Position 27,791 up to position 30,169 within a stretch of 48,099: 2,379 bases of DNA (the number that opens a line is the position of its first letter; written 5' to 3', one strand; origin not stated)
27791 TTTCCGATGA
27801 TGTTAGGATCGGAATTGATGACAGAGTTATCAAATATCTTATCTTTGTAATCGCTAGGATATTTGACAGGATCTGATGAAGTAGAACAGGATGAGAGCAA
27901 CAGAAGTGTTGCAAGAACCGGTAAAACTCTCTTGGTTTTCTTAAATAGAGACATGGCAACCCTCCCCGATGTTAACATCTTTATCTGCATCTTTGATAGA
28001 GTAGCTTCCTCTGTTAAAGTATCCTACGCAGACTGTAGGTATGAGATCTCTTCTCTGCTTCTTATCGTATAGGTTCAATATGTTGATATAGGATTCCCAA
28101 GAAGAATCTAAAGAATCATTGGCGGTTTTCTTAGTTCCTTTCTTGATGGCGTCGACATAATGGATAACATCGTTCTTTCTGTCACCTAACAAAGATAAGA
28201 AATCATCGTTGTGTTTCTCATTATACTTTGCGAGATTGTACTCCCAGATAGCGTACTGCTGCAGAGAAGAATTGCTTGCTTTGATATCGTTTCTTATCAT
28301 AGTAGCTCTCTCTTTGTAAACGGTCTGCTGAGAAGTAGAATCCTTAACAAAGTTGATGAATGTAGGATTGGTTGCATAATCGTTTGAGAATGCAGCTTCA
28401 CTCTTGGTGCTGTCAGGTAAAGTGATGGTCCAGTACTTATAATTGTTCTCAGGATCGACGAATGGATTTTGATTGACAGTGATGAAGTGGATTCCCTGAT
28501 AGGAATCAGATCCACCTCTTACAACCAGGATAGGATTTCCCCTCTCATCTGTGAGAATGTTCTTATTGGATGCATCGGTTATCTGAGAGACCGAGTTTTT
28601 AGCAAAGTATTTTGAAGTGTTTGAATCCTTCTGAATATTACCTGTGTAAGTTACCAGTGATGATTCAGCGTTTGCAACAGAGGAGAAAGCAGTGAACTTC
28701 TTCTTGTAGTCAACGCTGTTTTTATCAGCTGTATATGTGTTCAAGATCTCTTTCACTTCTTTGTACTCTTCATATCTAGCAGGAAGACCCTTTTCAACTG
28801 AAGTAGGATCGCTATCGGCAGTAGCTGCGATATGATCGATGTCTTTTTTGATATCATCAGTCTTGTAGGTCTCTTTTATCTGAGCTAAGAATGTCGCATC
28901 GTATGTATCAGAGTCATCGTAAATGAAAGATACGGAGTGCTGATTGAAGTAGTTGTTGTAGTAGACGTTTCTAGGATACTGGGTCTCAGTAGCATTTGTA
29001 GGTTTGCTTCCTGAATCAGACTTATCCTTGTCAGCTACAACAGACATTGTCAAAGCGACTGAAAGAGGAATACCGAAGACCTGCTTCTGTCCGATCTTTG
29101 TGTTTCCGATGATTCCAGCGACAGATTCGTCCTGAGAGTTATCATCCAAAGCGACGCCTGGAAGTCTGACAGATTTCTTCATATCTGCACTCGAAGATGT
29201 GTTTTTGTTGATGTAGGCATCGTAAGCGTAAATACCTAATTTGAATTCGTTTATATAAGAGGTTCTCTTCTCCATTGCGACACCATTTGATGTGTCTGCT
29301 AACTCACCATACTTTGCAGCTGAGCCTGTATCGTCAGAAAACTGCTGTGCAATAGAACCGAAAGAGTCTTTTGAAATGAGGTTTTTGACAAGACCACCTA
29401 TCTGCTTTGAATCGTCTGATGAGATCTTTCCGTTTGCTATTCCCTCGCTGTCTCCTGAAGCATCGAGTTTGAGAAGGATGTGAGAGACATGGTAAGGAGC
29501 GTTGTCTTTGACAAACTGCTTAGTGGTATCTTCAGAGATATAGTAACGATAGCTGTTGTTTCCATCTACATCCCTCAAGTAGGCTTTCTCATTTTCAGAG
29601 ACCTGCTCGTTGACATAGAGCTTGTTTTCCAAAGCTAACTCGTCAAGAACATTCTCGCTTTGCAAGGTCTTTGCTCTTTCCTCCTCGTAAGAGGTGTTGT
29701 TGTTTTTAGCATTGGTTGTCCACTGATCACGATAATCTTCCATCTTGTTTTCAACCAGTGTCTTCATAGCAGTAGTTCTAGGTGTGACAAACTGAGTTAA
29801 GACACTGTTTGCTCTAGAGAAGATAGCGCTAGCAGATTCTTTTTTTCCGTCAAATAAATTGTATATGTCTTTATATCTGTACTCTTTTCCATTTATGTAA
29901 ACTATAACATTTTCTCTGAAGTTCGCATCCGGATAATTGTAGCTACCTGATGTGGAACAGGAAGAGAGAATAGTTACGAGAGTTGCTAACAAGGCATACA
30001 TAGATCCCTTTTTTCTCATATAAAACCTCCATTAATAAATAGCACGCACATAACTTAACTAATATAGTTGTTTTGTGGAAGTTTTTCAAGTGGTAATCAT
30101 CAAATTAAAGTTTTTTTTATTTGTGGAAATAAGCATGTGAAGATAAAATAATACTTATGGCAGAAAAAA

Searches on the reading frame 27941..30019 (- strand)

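Call 37: search_protein_families(library=pfam, proteins=[window:27941-30019:-], max_evalue=0.001)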
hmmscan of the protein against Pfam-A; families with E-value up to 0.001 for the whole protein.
window:27941-30019:- (692 aa): 2 families
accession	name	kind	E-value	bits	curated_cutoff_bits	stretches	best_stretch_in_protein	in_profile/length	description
PF13616.12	Rotamase_3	-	2e-05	25.6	22.5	1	172-259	12-92/116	PPIC-type PPIASE domain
PF00639.27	Rotamase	-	6.7e-05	24.2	21.7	1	180-247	1-63/97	PPIC-type PPIASE domain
